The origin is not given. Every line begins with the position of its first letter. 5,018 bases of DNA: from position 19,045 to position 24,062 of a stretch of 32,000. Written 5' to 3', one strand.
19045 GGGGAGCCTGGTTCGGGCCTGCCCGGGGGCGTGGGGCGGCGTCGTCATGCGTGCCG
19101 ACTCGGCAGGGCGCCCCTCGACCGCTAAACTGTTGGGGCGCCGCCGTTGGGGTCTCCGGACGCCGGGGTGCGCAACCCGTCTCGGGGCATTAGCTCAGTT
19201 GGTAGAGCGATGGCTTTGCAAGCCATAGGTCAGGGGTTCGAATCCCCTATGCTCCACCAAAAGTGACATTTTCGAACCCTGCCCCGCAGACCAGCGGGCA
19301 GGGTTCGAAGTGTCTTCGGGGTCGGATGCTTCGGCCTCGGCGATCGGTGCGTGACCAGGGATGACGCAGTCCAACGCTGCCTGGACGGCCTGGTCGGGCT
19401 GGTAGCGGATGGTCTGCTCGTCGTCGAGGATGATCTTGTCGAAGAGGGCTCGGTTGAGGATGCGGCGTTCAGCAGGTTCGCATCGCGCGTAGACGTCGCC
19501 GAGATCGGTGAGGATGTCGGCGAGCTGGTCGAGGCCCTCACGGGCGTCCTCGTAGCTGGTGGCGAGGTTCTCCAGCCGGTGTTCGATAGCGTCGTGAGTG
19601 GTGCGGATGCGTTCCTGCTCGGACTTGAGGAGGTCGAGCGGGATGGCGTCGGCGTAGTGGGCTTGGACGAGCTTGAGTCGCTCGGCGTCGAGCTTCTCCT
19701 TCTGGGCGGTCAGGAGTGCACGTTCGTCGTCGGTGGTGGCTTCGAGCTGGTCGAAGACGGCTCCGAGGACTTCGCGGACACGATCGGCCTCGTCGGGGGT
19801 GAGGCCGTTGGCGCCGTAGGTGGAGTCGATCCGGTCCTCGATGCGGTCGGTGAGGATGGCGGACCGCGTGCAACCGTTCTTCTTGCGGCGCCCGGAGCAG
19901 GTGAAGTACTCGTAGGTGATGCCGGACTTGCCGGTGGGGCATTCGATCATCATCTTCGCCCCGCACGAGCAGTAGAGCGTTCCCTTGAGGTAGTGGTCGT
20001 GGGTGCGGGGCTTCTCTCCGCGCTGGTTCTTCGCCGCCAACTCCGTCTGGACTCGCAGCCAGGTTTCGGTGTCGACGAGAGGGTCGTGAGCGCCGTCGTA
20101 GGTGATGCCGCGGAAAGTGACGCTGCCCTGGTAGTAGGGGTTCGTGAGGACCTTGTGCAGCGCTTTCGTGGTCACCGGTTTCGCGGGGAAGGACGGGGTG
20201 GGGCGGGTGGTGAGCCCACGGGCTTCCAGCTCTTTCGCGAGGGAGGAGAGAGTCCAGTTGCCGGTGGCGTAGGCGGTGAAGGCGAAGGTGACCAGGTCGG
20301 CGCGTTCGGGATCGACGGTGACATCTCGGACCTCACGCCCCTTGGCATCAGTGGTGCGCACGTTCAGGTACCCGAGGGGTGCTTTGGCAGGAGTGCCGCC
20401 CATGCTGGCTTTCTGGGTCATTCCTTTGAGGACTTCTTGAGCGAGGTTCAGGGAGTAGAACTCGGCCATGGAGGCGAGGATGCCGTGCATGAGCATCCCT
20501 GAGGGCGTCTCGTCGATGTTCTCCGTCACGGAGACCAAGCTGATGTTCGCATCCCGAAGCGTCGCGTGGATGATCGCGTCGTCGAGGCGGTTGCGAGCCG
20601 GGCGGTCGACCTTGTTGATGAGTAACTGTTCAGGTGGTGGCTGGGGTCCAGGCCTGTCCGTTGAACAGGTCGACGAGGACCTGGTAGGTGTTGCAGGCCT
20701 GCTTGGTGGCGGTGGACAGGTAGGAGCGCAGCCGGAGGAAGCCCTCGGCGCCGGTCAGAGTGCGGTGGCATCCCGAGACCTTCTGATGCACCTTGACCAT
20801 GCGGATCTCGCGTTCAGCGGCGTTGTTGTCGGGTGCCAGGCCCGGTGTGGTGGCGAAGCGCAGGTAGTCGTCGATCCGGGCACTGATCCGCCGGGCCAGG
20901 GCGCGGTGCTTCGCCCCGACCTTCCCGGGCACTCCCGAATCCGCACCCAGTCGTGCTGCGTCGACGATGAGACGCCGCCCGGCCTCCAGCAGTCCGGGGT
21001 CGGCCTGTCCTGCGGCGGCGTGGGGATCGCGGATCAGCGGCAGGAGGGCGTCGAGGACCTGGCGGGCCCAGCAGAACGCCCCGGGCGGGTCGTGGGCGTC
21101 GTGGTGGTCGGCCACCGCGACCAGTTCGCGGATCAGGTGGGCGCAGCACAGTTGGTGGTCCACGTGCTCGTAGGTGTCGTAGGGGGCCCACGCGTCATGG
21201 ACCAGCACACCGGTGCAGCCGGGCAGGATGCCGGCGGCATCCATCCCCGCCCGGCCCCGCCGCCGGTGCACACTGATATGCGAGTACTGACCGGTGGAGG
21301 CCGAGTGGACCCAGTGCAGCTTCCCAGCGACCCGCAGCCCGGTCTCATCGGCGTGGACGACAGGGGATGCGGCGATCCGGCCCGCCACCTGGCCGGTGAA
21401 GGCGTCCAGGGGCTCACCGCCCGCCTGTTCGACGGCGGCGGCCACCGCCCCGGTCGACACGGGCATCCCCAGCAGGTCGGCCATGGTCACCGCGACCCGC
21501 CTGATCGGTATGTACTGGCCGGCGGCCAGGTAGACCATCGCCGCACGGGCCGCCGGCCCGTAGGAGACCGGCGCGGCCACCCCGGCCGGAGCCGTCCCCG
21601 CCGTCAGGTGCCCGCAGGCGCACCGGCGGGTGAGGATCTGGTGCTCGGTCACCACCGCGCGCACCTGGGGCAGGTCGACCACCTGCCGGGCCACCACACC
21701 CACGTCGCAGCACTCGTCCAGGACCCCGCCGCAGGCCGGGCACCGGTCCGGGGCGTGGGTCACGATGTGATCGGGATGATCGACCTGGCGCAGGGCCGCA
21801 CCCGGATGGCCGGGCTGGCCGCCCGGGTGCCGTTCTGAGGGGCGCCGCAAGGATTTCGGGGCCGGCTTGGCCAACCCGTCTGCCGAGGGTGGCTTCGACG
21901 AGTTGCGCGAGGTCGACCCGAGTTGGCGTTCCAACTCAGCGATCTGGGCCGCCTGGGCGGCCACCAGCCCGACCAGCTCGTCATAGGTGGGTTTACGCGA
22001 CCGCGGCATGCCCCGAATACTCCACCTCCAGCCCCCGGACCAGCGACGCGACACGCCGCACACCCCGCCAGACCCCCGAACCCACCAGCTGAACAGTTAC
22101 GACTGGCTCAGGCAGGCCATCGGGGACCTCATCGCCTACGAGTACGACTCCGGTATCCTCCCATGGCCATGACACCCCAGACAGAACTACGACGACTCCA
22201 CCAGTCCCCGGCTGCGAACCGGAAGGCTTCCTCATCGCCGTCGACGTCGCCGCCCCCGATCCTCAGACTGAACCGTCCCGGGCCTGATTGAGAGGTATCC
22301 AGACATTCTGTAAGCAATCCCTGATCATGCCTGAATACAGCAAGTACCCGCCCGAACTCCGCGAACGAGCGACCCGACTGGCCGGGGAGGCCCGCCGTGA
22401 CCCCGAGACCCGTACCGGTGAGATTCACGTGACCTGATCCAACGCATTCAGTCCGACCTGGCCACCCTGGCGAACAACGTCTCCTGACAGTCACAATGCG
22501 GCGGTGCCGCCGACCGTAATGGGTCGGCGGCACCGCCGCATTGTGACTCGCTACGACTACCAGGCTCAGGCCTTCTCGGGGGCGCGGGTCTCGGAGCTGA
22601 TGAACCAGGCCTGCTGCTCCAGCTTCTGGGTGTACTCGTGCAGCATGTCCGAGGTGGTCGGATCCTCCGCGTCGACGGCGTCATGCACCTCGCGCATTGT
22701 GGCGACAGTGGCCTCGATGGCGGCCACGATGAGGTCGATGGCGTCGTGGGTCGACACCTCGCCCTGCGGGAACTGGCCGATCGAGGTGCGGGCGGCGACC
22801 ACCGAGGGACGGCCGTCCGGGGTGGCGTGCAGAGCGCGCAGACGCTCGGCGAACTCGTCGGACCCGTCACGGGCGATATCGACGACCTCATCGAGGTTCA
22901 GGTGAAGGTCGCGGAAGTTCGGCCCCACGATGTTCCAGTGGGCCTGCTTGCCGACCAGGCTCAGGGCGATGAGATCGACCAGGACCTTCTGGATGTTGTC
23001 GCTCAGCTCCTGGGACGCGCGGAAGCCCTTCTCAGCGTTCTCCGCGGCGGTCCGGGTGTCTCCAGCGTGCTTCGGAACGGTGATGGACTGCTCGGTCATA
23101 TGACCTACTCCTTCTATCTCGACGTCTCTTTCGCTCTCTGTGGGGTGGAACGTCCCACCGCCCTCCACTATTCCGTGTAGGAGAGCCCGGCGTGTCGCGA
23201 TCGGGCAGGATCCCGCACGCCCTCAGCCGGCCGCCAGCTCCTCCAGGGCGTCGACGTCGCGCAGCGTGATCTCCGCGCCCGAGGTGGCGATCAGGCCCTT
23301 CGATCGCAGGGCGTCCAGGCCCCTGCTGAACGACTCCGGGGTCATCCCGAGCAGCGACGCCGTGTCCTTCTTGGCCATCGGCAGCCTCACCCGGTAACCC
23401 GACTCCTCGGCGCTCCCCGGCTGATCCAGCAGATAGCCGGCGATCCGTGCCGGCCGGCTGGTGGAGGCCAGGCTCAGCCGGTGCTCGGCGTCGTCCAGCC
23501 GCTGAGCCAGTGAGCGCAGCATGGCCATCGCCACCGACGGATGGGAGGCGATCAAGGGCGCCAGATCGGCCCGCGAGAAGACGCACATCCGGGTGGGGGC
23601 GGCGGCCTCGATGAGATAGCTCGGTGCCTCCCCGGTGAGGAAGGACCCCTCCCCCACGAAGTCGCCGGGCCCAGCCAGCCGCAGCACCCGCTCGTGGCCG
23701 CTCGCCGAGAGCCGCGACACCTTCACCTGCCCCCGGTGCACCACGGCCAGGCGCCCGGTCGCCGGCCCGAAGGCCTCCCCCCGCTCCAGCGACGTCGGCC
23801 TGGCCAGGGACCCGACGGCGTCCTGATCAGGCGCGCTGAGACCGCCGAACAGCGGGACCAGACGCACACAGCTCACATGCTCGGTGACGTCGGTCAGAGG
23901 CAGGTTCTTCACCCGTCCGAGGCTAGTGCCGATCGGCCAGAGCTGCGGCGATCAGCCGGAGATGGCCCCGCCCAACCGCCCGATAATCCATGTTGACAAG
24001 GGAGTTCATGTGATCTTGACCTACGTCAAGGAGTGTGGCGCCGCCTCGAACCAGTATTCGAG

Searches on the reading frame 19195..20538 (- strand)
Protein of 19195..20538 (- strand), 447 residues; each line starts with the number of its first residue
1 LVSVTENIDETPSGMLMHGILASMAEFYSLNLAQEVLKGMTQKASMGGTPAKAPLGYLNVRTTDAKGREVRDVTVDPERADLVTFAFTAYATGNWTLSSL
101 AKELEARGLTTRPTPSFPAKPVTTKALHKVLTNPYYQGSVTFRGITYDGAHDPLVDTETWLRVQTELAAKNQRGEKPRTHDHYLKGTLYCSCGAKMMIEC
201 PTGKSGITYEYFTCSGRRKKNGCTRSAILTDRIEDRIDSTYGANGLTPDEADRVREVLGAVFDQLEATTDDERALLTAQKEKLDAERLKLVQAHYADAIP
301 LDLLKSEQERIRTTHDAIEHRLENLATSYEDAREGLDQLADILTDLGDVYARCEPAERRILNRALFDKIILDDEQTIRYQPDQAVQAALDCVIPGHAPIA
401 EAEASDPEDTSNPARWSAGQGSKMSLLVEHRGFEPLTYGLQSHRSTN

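Call 14: search_protein_families(library=pfam, proteins=[window:19195-20538:-], max_evalue=0.001)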
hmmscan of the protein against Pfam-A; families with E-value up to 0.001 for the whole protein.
window:19195-20538:- (447 aa): 3 families
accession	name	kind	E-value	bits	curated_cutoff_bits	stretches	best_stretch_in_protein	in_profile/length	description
PF07508.19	Recombinase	-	5.7e-11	43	21.1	1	77-168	1-100/102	Recombinase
PF13408.12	Zn_ribbon_recom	-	3.2e-06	27.9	25.3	1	184-237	2-53/58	Recombinase zinc beta ribbon domain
PF00239.26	Resolvase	-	0.00012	22.7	23.3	1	2-48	97-144/145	Resolvase, N terminal domain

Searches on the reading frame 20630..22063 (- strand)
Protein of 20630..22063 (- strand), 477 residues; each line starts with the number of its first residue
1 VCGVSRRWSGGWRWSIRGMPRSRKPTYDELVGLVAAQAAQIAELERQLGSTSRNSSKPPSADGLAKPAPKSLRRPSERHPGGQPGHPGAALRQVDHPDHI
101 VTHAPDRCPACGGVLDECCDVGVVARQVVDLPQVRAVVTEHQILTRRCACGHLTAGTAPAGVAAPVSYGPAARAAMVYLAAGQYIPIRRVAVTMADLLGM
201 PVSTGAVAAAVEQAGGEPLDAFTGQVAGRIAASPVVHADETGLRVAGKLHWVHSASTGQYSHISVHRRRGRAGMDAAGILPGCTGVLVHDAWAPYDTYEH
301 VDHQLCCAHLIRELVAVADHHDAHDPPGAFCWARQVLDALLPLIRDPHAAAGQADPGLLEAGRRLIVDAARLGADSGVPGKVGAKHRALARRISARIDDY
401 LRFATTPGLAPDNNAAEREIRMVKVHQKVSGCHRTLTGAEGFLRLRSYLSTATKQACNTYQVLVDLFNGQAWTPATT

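Call 14: search_protein_families(library=pfam, proteins=[window:20630-22063:-], max_evalue=0.001)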
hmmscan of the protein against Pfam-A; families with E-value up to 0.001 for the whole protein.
window:20630-22063:- (477 aa): 3 families
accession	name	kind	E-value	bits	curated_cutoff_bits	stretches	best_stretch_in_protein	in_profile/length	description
PF03050.20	DDE_Tnp_IS66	-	4.5e-36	125.1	23.1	1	167-440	3-283/284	Transposase IS66 family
PF20042.4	DUF6444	-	7.8e-16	58.9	27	1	37-90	30-83/85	Family of unknown function (DUF6444)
PF13005.12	zf-IS66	-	9.1e-07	29.6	27.3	1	105-150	1-45/46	zinc-finger binding domain of transposase IS66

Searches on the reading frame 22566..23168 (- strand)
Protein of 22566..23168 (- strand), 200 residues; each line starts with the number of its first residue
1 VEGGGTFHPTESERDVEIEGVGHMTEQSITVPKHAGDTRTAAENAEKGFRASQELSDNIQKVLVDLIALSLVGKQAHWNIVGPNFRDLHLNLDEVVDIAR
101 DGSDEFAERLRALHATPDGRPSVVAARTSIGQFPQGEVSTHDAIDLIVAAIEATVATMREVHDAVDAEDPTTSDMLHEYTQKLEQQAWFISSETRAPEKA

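Call 14: search_protein_families(library=pfam, proteins=[window:22566-23168:-], max_evalue=0.001)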
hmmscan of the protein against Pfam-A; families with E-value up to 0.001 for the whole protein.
window:22566-23168:- (200 aa): 1 family
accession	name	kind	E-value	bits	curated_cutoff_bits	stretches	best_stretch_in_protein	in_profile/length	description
PF00210.30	Ferritin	-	6.5e-19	68.7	24.5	1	58-192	3-134/142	Ferritin-like domain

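Call 107: search_protein_families(library=ncbifam, proteins=[window:22566-23168:-], max_evalue=0.00001)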
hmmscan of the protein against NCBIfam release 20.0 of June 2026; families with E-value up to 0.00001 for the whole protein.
window:22566-23168:- (200 aa): 3 families
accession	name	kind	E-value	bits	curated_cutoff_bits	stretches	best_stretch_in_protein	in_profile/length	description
NF006975.0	PRK09448.1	equivalog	2.6e-23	82.9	114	1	54-193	28-165/168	DNA starvation/stationary phase protection protein Dps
NF041388.1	DNAstvprot_Halo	equivalog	6.6e-13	48.9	170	1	53-190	22-160/171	DNA starvation/stationary phase protection protein DpsA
NF052461.1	DNAProtecDpsACyan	equivalog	4.7e-06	26.4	300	1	53-189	26-163/176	DNA starvation/stress protection protein DpsA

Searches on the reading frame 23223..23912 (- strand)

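Call 14: search_protein_families(library=pfam, proteins=[window:23223-23912:-], max_evalue=0.001)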
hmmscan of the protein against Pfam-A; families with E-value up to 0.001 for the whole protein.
window:23223-23912:- (229 aa): 2 families
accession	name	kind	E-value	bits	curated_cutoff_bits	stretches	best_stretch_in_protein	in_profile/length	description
PF13545.12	HTH_Crp_2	-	1.2e-18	67.3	27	1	155-226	1-70/70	Crp-like helix-turn-helix domain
PF00027.35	cNMP_binding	-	6.1e-13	49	27.5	1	53-124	18-89/89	Cyclic nucleotide-binding domain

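Call 107: search_protein_families(library=ncbifam, proteins=[window:23223-23912:-], max_evalue=0.00001)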
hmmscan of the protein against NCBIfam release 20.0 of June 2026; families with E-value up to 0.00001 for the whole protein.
window:23223-23912:- (229 aa): 10 families
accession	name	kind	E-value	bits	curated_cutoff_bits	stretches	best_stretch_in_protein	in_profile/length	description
NF050806.1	TransRegFixKCaul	equivalog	6.6e-15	54.9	300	1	55-227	44-214/215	transcriptional regulator FixK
NF006901.0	PRK09392.1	equivalog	1.2e-13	51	211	1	125-228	120-222/236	transcriptional activator FtrB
NF045989.1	TransRegFnrLRhodb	equivalog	1.4e-12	47.3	300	1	56-225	58-233/245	transcriptional regulator FnrL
NF053664.1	TransRegPtrACyano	equivalog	5.6e-12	45.4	300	1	54-210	29-182/196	Crp/Fnr family transcriptional regulator PtrA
NF050815.1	TransActFtrBCaul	equivalog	5.6e-11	42.2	300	1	155-228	153-224/251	transcriptional activator FtrB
NF008365.0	PRK11161.1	subfamily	6e-11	42.1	228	1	55-228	68-244/250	fumarate/nitrate reduction transcriptional regulator Fnr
NF010499.0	PRK13918.1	equivalog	2.1e-10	40.5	274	1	54-228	31-202/205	CRP/FNR family transcriptional regulator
NF008732.0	PRK11753.1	equivalog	2.3e-09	37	266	1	50-217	39-210/214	cAMP-activated global transcriptional regulator CRP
TIGR03697.1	NtcA_cyano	equivalog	4.5e-08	33.1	244.95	1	52-220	11-185/193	global nitrogen regulator NtcA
NF052518.1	TransRegLdrP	equivalog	4.8e-08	33.3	300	1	55-227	20-188/195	transcriptional regulator LdrP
